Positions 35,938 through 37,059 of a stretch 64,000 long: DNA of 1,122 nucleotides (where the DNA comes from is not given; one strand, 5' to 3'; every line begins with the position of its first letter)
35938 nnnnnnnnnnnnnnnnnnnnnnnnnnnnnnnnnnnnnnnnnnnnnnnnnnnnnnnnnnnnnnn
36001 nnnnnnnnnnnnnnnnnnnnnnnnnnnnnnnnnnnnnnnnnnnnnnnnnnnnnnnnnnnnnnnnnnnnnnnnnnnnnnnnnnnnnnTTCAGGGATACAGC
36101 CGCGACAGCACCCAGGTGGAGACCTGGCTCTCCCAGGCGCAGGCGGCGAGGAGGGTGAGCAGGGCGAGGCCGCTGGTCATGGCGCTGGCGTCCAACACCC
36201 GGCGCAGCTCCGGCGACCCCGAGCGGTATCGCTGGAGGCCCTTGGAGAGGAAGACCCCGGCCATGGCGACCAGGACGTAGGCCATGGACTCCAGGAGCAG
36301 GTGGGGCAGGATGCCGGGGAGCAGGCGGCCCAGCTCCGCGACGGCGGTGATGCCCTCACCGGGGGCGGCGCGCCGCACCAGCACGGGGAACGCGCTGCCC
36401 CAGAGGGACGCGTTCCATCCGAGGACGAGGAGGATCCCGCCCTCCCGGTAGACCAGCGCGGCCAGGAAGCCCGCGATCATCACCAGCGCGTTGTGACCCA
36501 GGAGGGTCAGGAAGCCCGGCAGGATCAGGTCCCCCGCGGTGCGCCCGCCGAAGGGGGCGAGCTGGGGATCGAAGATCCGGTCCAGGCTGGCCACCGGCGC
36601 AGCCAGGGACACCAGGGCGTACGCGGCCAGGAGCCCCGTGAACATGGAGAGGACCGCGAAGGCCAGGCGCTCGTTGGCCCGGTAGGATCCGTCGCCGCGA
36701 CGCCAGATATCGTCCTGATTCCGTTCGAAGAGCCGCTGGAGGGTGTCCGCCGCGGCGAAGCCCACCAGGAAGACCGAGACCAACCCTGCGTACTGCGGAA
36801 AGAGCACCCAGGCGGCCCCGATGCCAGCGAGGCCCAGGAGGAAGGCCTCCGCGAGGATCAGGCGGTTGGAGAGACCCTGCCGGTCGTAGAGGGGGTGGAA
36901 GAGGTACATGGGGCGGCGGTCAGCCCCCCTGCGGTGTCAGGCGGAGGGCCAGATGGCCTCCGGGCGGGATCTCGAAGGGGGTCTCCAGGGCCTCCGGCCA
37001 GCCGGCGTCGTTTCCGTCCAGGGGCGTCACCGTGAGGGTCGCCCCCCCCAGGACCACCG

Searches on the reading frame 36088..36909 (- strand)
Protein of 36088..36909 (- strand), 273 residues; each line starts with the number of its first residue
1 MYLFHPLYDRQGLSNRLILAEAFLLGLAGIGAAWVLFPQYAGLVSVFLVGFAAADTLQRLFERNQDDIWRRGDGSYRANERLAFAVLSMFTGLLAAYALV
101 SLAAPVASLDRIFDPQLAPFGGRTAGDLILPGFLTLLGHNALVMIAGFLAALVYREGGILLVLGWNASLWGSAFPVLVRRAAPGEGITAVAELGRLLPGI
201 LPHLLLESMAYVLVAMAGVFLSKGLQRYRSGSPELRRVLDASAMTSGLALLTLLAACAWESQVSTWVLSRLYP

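Call 44: search_protein_families(library=pfam, proteins=[window:36088-36909:-], max_evalue=0.0001)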
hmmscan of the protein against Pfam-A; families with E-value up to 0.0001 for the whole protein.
window:36088-36909:- (273 aa): 1 family
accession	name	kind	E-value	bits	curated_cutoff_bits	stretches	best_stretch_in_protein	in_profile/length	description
PF01944.22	SpoIIM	-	7.1e-08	33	26.9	1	88-264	4-162/163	Stage II sporulation protein M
